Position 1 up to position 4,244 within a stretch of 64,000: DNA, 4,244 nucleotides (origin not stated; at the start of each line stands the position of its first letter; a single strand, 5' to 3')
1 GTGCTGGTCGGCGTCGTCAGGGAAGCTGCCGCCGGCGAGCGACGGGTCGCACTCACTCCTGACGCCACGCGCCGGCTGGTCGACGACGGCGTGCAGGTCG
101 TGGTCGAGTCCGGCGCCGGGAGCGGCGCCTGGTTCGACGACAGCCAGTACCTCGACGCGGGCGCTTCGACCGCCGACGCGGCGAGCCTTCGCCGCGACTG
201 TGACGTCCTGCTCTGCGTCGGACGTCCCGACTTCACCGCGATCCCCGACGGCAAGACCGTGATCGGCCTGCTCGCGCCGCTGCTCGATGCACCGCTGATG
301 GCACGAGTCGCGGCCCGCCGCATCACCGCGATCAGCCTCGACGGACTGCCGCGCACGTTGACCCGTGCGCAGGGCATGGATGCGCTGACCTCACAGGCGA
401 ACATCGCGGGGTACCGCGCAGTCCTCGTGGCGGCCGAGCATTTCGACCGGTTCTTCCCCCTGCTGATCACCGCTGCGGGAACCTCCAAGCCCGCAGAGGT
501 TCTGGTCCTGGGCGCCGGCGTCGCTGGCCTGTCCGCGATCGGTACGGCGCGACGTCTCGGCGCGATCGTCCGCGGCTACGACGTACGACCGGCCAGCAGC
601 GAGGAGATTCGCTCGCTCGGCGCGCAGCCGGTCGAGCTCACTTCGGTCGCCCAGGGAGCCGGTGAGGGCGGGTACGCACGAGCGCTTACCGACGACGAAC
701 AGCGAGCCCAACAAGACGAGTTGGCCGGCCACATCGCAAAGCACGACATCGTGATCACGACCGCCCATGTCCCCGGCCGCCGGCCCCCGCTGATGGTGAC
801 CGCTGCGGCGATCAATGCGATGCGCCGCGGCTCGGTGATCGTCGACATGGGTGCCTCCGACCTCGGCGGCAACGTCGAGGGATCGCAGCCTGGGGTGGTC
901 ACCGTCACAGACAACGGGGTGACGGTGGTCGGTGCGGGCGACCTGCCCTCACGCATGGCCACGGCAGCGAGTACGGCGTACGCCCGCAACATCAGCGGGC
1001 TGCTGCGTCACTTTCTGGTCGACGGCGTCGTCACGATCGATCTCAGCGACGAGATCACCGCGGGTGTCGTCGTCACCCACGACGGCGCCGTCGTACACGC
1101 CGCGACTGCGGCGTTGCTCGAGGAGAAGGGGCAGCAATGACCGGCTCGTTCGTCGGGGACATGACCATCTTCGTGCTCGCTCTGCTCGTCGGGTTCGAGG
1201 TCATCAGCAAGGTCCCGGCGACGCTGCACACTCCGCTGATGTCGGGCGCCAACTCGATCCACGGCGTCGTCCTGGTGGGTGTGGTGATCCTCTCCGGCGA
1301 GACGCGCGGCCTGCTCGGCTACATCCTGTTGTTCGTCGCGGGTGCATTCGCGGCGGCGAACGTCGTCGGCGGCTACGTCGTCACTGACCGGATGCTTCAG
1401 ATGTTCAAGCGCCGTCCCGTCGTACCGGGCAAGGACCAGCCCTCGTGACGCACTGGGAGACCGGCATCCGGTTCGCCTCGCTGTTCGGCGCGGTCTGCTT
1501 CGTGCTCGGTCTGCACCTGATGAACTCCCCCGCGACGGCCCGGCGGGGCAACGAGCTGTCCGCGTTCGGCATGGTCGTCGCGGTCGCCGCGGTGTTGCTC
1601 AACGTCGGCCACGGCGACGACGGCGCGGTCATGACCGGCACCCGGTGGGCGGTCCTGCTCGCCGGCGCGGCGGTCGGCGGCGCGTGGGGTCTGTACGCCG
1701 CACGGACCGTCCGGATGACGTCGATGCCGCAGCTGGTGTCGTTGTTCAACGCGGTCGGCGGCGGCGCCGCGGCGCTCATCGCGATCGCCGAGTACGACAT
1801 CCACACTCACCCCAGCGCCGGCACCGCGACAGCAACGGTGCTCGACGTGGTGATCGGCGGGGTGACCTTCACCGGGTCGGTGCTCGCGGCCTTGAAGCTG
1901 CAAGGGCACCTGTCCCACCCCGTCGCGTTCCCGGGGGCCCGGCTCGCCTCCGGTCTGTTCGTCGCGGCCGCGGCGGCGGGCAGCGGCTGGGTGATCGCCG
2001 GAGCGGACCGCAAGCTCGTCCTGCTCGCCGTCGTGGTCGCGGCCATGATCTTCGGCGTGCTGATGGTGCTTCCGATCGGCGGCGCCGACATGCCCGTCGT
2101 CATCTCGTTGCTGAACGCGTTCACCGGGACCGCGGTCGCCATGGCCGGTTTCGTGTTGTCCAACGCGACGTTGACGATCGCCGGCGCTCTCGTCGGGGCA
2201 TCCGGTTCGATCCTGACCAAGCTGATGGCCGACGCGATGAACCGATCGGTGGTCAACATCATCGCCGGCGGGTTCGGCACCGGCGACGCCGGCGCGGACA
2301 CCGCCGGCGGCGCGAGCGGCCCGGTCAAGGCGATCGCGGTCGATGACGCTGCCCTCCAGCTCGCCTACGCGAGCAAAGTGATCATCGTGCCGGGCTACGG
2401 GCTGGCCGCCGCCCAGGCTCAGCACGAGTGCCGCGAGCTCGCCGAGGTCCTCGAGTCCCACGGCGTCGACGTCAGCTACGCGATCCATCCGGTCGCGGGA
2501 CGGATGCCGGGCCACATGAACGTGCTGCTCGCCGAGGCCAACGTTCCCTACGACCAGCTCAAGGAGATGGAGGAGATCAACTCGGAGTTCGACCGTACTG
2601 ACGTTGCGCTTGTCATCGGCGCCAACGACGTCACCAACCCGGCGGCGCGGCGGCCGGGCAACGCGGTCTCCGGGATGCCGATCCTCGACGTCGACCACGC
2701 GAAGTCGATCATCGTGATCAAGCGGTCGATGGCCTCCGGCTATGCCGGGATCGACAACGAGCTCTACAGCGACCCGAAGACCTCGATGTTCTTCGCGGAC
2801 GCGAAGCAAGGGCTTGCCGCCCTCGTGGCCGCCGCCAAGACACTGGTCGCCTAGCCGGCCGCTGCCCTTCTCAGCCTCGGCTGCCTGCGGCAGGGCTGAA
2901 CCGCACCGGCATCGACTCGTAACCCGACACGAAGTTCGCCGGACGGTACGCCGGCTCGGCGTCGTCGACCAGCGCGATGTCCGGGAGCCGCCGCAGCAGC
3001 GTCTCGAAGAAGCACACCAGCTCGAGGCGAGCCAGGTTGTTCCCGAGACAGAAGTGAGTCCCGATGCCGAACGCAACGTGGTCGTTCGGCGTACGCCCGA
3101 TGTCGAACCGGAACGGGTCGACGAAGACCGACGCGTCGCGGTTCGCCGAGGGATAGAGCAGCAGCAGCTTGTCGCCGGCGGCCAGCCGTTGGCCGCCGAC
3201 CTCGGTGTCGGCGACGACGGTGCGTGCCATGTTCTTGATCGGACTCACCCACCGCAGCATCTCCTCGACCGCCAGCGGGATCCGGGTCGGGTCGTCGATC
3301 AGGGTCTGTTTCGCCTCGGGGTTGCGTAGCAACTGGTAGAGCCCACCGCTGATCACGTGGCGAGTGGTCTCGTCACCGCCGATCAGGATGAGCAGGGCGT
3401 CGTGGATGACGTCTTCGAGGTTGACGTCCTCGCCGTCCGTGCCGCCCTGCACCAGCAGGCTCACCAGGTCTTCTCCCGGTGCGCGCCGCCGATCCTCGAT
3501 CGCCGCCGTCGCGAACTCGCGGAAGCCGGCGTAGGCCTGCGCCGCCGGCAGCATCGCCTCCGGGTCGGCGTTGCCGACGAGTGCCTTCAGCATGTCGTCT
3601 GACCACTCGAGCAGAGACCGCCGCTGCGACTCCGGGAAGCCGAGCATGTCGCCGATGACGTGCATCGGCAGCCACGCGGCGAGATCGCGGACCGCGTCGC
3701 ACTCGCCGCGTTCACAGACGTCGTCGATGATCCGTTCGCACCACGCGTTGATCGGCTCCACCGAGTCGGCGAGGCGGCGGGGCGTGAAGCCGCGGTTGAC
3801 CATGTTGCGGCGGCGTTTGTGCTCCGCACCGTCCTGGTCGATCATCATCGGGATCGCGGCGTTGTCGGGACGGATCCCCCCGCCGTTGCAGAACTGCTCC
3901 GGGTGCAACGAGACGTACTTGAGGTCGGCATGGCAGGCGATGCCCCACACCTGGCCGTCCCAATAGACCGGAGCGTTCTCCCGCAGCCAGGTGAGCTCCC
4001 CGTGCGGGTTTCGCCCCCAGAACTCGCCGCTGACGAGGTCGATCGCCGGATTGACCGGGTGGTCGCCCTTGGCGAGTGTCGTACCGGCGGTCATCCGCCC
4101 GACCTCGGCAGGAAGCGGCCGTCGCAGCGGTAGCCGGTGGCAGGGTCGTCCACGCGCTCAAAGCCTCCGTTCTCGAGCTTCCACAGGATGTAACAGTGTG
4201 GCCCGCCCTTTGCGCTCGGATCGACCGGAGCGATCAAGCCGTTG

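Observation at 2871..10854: Sterol-type operon with three P450s (CYP51, CYP142-like, CYP123-like), a ferredoxin, an orphan binding protein and a cofactor-free isomerase-like gene, under a TetR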

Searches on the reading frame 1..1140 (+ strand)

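Call 12: search_protein_families(library=pfam, proteins=[window:1-1140:+])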
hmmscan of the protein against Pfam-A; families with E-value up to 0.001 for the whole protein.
window:1-1140:+ (379 aa): 3 families
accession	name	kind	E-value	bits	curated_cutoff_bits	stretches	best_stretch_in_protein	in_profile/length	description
PF01262.27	AlaDh_PNT_C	-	7e-56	189.5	23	1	140-366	1-213/214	Alanine dehydrogenase/PNT, C-terminal domain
PF05222.21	AlaDh_PNT_N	-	3e-33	115.4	30.4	1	4-136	1-136/136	Alanine dehydrogenase/PNT, N-terminal domain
PF02826.25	2-Hacid_dh_C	-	0.00075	19.4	25.1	0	165-218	37-90/178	D-isomer specific 2-hydroxyacid dehydrogenase, NAD binding domain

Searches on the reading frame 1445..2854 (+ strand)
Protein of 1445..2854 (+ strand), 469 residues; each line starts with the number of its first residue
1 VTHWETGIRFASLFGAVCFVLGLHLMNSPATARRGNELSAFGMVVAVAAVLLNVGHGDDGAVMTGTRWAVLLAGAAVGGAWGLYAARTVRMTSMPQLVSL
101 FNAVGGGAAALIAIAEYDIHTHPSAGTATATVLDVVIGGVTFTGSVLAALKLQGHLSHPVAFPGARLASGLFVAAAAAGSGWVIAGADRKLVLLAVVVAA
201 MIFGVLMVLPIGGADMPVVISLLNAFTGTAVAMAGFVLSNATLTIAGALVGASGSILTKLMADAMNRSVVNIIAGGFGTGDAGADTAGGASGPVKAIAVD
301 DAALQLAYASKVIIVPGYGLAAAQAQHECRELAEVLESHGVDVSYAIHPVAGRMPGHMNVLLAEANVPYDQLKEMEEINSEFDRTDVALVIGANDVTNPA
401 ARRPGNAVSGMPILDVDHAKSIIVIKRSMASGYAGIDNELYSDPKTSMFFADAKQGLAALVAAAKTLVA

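Call 12: search_protein_families(library=pfam, proteins=[window:1445-2854:+])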
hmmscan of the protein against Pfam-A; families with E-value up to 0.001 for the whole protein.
window:1445-2854:+ (469 aa): 1 family
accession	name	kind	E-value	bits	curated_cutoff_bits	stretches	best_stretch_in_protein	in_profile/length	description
PF02233.22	PNTB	-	7.7e-171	569.5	31.7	1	10-462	3-455/456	NAD(P) transhydrogenase beta subunit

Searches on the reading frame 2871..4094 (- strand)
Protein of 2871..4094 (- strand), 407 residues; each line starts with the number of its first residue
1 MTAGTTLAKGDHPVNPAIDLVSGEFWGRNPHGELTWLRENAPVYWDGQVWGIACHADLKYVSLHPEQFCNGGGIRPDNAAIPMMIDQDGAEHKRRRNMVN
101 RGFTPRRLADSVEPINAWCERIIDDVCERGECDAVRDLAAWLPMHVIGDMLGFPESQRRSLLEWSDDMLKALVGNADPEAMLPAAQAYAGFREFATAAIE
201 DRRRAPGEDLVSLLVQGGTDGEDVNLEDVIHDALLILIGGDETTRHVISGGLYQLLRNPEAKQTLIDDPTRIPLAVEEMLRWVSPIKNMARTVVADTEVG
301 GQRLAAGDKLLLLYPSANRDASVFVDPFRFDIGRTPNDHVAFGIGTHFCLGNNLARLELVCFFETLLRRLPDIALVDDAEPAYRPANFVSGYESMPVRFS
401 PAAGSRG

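Call 4: search_protein_families(library=pfam, proteins=[window:2871-4094:-])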
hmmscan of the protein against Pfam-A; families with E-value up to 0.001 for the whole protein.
window:2871-4094:- (407 aa): 1 family
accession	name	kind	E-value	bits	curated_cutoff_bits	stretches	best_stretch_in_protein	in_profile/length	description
PF00067.27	p450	-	1.5e-24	87.1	22.8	1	200-369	225-431/462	Cytochrome P450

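Call 5: search_protein_families(library=ncbifam, proteins=[window:2871-4094:-])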
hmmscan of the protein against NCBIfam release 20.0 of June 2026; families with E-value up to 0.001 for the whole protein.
window:2871-4094:- (407 aa): 9 families
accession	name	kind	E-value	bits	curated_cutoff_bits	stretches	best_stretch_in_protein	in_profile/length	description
TIGR04538.1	P450_cycloAA_1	subfamily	2e-46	158.6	500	1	28-379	9-375/395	cytochrome P450, cyclodipeptide synthase-associated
NF041802.1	P450_SolI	exception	3.6e-45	154.2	850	1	85-397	110-420/424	solanimycin biosynthesis cytochrome P450 SolI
NF041177.1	Cyp119_Thmprot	equivalog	9.2e-43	146.4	680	1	36-398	7-365/368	cytochrome P450 Cyp119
NF045816.1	PentlenlactSyn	equivalog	3e-42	144.7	700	1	86-399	85-396/396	pentalenolactone synthase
TIGR04515.1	P450_rel_GT_act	subfamily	1.9e-33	116.4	343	1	86-376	94-365/386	P450-derived glycosyltransferase activator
TIGR04458.1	CYP450_TxtE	equivalog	2e-30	105.8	500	1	84-378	84-383/403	4-nitrotryptophan synthase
NF050147.1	aminopyruv_ApyO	equivalog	6.5e-11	41.5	525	1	88-379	84-401/444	RiPP biosynthesis cytochrome P450 ApyO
NF045812.1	PentlenOxigase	equivalog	5.8e-07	28.7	800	1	267-370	294-409/444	pentalenene oxygenase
NF051859.1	AlbFlvMonOxTrpSyn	equivalog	1.6e-05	23.7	700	0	276-353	324-410/457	bifunctional albaflavenone monooxygenase/terpene synthase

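Call 7: search_solved_structures(query=window:2871-4094:-, max_evalue=1e-20)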
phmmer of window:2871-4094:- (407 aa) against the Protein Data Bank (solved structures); distinct sequences matched with E-value up to 1e-20: 379 (the best 60 are shown).
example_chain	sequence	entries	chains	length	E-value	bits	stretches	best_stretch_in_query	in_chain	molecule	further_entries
8a6w_B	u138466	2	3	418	1e-121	410.1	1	8-402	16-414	Steroid C26-monooxygenase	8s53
7p5t_A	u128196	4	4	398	6e-121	407.5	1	16-402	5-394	Steroid C26-monooxygenase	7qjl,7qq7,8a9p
2xkr_A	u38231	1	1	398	6e-121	407.5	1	16-402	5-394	PUTATIVE CYTOCHROME P450 142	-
2yoo_A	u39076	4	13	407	2.9e-119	402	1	15-403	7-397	P450 HEME-THIOLATE PROTEIN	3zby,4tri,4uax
7smz_A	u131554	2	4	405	1.1e-117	396.7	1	14-403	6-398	Cytochrome P450 142A3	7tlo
7sh5_A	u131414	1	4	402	7.4e-117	394.1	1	14-403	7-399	Cytochrome P450 142A3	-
8vxi_A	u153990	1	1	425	1.1e-91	311.2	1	18-404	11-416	CYP125MRCA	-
8vxg_A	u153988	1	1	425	1.2e-90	307.8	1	17-404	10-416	CYP125MRCA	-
6t0f_A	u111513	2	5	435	4.8e-64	220.1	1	46-400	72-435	Methyl-branched lipid omega-hydroxylase | CYP124 in complex with inhibitor compound 5'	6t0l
2wm4_A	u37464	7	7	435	5.5e-64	219.9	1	48-400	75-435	PUTATIVE CYTOCHROME P450 124 | Methyl-branched lipid omega-hydroxylase | CYP124 in complex with inhibitor carbethoxyhexyl imidazole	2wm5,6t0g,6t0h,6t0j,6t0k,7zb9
8fjo_A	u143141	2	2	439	5e-63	216.7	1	18-400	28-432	Cytochrome P450 124A1, Cyp124A1 | Cytochrome P450 124A1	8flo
6cvc_A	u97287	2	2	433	6.3e-63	216.4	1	17-400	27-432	Cytochrome P450 124A1, Cyp124A1 | Cytochrome P450 124A1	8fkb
8gdi_A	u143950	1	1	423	7.6e-63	216.1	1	18-400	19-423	Cytochrome P450 124A1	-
6bld_A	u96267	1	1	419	1.5e-60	208.6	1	46-399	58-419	Cytochrome P450 268A2 Cyp268A2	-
4l0e_A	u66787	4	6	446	9.6e-58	199.3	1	76-402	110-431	P450 monooxygenase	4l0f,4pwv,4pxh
6gmf_A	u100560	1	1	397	3.4e-56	194.2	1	73-402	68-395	Putative cytochrome P450 hydroxylase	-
7y97_A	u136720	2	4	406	4e-56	194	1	8-375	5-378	Cytochrome P450 monooxygenase YjiB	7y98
7y9o_A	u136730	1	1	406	5.1e-56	193.6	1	8-376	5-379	Cytochrome P450 monooxygenase YjiB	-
7wex_A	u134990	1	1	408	1.1e-55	192.6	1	79-398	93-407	Cytochrome P450 hydroxylase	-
1cpt_A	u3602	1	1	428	1.3e-55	192.3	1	81-401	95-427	CYTOCHROME P450-TERP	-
8eul_A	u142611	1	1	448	1.5e-55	192.1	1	81-401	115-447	Cytochrome P450-terp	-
8euh_A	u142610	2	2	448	1.5e-55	192.1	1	81-401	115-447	Cytochrome P450-terp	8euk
4rm4_A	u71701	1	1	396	5.4e-55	190.3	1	36-376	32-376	Cytochrome P450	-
8yhn_A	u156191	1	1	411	5.7e-54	186.9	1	84-397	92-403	Cytochrome P450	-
3ivy_A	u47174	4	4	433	2.1e-53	185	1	28-378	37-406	Cytochrome P450 CYP125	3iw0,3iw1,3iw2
2x5l_A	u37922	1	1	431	2.2e-53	185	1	28-378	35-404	PUTATIVE CYTOCHROME P450 125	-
2x5w_A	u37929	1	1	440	2.2e-53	185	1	28-378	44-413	PUTATIVE CYTOCHROME P450 125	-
2xn8_A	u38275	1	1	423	2.2e-53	184.9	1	28-378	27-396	PUTATIVE CYTOCHROME P450 125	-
2xc3_A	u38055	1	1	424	2.3e-53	184.9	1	28-378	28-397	PUTATIVE CYTOCHROME P450 125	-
3ejb_B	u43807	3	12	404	2.6e-53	184.7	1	82-401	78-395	Biotin biosynthesis cytochrome P450-like enzyme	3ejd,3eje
7ant_A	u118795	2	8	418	1.3e-52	182.4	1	32-400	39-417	Cytochrome P450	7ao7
5dqn_A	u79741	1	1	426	1.5e-52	182.2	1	45-394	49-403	Cytochrome P450 CYP125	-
4apy_A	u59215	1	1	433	2.1e-52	181.7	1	45-394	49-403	P450 HEME-THIOLATE PROTEIN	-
5l90_A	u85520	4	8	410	4.2e-52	180.7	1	29-397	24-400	Cytochrome P450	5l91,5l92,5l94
4yzr_A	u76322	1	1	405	4.4e-52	180.7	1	83-400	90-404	Polyketide biosynthesis cytochrome P450 PksS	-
5ofq_A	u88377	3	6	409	1.3e-50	175.8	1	35-370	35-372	Cytochrome P450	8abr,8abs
5li6_A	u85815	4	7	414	3.7e-50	174.3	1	27-380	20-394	Putative cytochrome P450 126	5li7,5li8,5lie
6gk5_A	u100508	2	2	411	3.8e-50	174.3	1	84-379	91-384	Cytochrome P450 CYP267B1 protein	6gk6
9vgm_A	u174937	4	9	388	4e-48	167.6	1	35-388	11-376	Cytochrome P450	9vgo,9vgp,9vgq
3mgx_A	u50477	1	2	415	9.7e-48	166.4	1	75-400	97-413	Putative P450 monooxygenase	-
8jnp_A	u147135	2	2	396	1.9e-47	165.4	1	83-398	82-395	Cytochrome P450 CftA | Cytochrome P450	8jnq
5cje_A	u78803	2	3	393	3.2e-47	164.7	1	31-399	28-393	Cytochrome P450 hydroxylase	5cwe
8gue_A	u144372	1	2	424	3.7e-47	164.4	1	82-400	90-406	Cytochrome P450 monooxygenase PikC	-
7xbm_A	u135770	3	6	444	4e-47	164.3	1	82-400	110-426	Cytochrome P450 monooxygenase PikC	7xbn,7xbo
5vws_A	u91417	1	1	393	5.1e-47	164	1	88-398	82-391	Cytochrome P450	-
2whw_A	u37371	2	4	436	5.7e-47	163.8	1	82-400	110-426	CYTOCHROME P450 MONOOXYGENASE | CYTOCHROME P450 HYDROXYLASE PIKC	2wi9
2vz7_A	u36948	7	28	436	5.8e-47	163.8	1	82-400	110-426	CYTOCHROME P450 MONOOXYGENASE | CYTOCHROME P450 HYDROXYLASE PIKC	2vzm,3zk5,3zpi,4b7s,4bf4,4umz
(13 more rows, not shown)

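Call 26: search_solved_structures(query=window:2871-4094:-, max_evalue=1e-100, show_alignments=2)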
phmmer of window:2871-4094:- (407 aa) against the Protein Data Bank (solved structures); distinct sequences matched with E-value up to 1e-100: 6.
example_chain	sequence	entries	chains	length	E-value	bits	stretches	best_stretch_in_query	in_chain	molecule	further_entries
8a6w_B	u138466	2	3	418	1e-121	410.1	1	8-402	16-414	Steroid C26-monooxygenase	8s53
7p5t_A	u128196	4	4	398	6e-121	407.5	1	16-402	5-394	Steroid C26-monooxygenase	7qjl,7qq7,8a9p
2xkr_A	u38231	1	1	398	6e-121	407.5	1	16-402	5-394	PUTATIVE CYTOCHROME P450 142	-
2yoo_A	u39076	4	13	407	2.9e-119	402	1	15-403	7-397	P450 HEME-THIOLATE PROTEIN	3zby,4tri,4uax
7smz_A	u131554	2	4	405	1.1e-117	396.7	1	14-403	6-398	Cytochrome P450 142A3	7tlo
7sh5_A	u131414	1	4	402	7.4e-117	394.1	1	14-403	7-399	Cytochrome P450 142A3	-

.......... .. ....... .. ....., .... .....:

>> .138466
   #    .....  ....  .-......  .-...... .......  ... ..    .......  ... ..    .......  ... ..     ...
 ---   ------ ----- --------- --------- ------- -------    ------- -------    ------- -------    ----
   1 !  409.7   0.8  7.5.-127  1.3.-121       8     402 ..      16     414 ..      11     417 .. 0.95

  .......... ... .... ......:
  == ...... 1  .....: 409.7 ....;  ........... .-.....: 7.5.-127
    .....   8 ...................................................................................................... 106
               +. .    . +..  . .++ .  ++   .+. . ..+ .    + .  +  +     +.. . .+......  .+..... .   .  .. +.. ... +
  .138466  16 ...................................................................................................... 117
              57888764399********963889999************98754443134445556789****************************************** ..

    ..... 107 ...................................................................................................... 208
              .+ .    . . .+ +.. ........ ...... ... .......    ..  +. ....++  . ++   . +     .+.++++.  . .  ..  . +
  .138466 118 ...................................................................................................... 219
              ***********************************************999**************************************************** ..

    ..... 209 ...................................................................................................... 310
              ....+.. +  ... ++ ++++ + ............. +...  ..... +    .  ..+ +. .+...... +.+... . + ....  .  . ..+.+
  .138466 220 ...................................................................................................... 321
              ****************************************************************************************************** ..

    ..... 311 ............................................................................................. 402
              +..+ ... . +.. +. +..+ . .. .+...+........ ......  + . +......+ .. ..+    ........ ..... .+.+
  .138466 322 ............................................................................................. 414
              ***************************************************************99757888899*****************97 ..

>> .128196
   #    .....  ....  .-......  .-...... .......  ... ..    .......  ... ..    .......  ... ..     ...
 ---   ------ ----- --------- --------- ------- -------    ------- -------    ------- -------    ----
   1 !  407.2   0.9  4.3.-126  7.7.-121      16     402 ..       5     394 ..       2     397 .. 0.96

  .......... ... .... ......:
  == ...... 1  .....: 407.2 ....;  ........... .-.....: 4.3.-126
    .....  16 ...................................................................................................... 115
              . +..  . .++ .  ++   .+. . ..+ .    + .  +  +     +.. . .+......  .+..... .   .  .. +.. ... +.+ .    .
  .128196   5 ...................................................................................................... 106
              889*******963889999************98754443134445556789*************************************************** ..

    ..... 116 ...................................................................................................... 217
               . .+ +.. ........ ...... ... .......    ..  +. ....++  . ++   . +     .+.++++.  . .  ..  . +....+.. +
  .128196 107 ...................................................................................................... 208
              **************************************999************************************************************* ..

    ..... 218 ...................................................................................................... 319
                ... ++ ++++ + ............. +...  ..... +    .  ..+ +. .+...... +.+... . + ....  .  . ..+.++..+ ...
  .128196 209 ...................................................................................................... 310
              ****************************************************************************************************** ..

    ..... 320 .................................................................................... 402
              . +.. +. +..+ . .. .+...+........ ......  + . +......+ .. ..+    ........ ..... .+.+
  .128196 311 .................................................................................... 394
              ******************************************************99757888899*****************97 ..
